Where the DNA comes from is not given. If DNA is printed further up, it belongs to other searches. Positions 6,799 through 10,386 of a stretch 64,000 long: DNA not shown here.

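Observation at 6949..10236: Highly divergent SecA paralogue with insertions and no zinc tail, without SecY2 or accessory Sec genes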

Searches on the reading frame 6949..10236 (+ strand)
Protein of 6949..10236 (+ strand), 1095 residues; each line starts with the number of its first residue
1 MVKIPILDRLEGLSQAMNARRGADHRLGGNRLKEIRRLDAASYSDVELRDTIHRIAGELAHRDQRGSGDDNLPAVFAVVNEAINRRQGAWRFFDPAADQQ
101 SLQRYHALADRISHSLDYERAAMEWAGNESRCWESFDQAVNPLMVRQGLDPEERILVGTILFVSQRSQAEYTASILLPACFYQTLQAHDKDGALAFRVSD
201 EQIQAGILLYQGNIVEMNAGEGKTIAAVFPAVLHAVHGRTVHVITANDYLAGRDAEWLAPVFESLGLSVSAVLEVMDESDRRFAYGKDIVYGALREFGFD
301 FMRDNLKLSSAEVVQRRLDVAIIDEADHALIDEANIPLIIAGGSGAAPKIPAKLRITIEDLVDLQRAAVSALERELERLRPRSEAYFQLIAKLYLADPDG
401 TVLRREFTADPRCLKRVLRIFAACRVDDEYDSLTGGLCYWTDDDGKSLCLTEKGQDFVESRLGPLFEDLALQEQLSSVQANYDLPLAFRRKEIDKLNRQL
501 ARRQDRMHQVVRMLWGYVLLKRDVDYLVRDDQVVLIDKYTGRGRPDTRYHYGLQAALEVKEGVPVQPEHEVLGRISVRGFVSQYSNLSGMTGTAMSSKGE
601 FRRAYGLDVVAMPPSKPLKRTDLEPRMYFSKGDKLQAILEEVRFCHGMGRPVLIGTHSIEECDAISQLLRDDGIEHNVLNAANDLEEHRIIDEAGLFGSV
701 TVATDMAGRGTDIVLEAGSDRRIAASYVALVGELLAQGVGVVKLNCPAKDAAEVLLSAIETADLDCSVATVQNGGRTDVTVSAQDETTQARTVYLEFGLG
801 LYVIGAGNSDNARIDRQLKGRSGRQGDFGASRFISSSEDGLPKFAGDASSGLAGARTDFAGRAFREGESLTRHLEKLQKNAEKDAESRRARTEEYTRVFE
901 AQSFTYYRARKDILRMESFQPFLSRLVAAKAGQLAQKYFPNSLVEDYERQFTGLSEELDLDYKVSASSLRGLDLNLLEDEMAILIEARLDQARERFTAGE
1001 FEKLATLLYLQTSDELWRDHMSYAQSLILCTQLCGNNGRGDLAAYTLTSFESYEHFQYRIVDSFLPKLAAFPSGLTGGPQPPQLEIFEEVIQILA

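Call 5: search_protein_families(library=pfam, proteins=[window:6949-10236:+], max_evalue=0.01)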
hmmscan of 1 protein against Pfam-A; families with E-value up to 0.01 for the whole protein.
window:6949-10236:+ (1095 aa): 5 families
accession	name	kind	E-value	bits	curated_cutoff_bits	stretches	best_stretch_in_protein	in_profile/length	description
PF07517.20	SecA_DEAD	-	4.1e-75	253.2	24.6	1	193-602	73-290/290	SecA DEAD-like domain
PF21090.3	P-loop_SecA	-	2.8e-48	164.7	27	1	617-846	1-190/205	SecA P-loop domain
PF01043.26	SecA_PP_bind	-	2.7e-15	57.3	23.5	1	431-558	14-110/110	SecA preprotein cross-linking domain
PF07516.18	SecA_SW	-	3.3e-14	53.9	26.7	1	868-1065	5-193/200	SecA Wing and Scaffold domain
PF00270.35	DEAD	-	0.00047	20.4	26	1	213-329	17-129/167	DEAD/DEAH box helicase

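Call 6: search_protein_families(library=ncbifam, proteins=[window:6949-10236:+], max_evalue=0.01)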
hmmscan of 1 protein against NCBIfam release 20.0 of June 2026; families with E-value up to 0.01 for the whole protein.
window:6949-10236:+ (1095 aa): 8 families
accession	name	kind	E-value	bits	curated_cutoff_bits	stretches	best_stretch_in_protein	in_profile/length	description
NF009538.1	PRK12904.1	equivalog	4.5e-161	537.8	814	1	176-1064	59-804/814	preprotein translocase subunit SecA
TIGR00963.1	secA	equivalog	2.1e-155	519.1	800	1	170-1055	31-782/787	preprotein translocase subunit SecA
NF006630.0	PRK09200.1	subfamily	1.7e-143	479.5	862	3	502-718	281-497/789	preprotein translocase subunit SecA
NF009536.0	PRK12901.1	equivalog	6.4e-139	464.9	1493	2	200-718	174-702/1118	preprotein translocase subunit SecA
TIGR04221.1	SecA2_Mycobac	equivalog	1.2e-133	447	725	3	509-739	285-513/762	accessory Sec system translocase SecA2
TIGR04397.1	SecA2_Bac_anthr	exception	7.2e-132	441.1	1085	3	504-719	281-496/774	accessory Sec system translocase SecA2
TIGR03714.1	secA2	equivalog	2.1e-119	399.9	930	3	510-718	285-493/762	accessory Sec system translocase SecA2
NF012136.0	SecA2_Lm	equivalog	2.6e-103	346.5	1100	3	503-719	277-493/776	accessory Sec system translocase SecA2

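Call 11: find_homologous_proteins(query=window:6949-10236:+, max_evalue=1e-10)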
Query window:6949-10236:+ (1095 aa): 4634 proteins with E <= 1e-10 among 8000 candidates; the best 120 are listed.
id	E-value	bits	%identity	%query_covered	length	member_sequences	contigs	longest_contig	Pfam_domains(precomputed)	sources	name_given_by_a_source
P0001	0.0e+0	2363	97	100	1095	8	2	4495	PF07517.21,PF07516.19,PF21090.4,PF01043.27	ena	-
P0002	0.0e+0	2138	89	100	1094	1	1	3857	PF07517.21,PF07516.19,PF21090.4,PF01043.27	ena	-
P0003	0.0e+0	2070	85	100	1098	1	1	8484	PF07517.21,PF07516.19,PF21090.4,PF01043.27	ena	-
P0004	0.0e+0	1897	78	100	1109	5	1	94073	PF07517.21,PF07516.19,PF21090.4,PF01043.27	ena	-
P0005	0.0e+0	1870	79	99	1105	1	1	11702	PF07517.21,PF07516.19,PF21090.4,PF01043.27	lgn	-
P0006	0.0e+0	1830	76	100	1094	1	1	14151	PF07517.21,PF07516.19,PF21090.4,PF01043.27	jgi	-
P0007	0.0e+0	1803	75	100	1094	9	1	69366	PF07517.21,PF07516.19,PF21090.4,PF01043.27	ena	-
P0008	0.0e+0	1794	76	100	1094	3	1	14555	PF07517.21,PF07516.19,PF21090.4,PF01043.27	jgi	-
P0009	0.0e+0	1781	74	100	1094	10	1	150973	PF07517.21,PF07516.19,PF21090.4,PF01043.27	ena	-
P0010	0.0e+0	1780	73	100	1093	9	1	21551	PF07517.21,PF07516.19,PF21090.4,PF01043.27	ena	-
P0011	0.0e+0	1774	74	100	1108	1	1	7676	PF07517.21,PF07516.19,PF21090.4,PF01043.27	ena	-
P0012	0.0e+0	1770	73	100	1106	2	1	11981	PF07517.21,PF07516.19,PF21090.4,PF01043.27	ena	-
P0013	0.0e+0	1758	73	100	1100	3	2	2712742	PF07517.21,PF07516.19,PF21090.4,PF01043.27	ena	-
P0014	0.0e+0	1756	76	97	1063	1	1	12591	PF07517.21,PF07516.19,PF21090.4,PF01043.27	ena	-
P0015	0.0e+0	1751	73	100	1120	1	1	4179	PF07517.21,PF07516.19,PF21090.4,PF01043.27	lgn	-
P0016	0.0e+0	1749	73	100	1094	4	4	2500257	PF07517.21,PF07516.19,PF21090.4,PF01043.27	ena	-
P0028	0.0e+0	1651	70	99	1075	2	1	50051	PF07517.21,PF00270.36,PF07516.19,PF21090.4,PF01043.27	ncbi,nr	ncbi:MAG: hypothetical protein IH872_00890 [Chloroflexi bacterium]|nr:hypothetical protein [Chlorofl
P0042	0.0e+0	1539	65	100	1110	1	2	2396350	PF07517.21,PF07516.19,PF21090.4,PF01043.27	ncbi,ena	-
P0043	0.0e+0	1538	65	98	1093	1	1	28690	PF07517.21,PF07516.19,PF21090.4,PF01043.27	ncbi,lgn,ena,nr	ncbi:MAG: hypothetical protein BZY75_03885 [SAR202 cluster bacterium Io17-Chloro-G7]|nr:MAG: hypothe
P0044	0.0e+0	1536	64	100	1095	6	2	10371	PF07517.21,PF07516.19,PF21090.4,PF01043.27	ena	-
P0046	7.1e-288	976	41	96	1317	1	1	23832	PF07517.21,PF00270.36,PF07516.19,PF21090.4,PF01043.27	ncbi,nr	ncbi:MAG TPA: hypothetical protein EYO17_14000 [Dehalococcoidia bacterium]|nr:hypothetical protein [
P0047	9.9e-288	975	47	97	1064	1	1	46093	PF07517.21,PF07516.19,PF21090.4,PF01043.27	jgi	jgi:preprotein translocase subunit SecA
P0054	7.4e-276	936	44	99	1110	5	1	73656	PF07517.21,PF00270.36,PF07516.19,PF21090.4,PF01043.27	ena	-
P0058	5.3e-273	927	46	97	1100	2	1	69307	PF07517.21,PF07516.19,PF21090.4,PF01043.27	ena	-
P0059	1.5e-271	922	44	97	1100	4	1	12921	PF07517.21,PF07516.19,PF21090.4,PF01043.27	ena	-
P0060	7.4e-271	920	45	97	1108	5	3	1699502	PF07517.21,PF07516.19,PF21090.4,PF01043.27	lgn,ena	-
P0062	3.6e-270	917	44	97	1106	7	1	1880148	PF07517.21,PF07516.19,PF21090.4,PF01043.27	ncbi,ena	-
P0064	4.7e-269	914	45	95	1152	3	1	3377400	PF07517.21,PF07516.19,PF21090.4,PF01043.27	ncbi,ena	-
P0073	2.7e-265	901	44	94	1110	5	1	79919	PF07517.21,PF07516.19,PF21090.4,PF01043.27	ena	-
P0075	4.6e-265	900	44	97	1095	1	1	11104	PF07517.21,PF07516.19,PF21090.4,PF01043.27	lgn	-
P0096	1.5e-258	879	44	97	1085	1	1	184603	PF07517.21,PF00270.36,PF07516.19,PF21090.4,PF01043.27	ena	-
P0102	3.1e-256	871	42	99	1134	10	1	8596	PF07517.21,PF07516.19,PF21090.4,PF01043.27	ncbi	-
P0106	8.3e-255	866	45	95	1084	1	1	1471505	PF07517.21,PF07516.19,PF21090.4,PF01043.27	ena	-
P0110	4.1e-254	864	44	93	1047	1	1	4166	PF07517.21,PF07516.19,PF21090.4,PF01043.27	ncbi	-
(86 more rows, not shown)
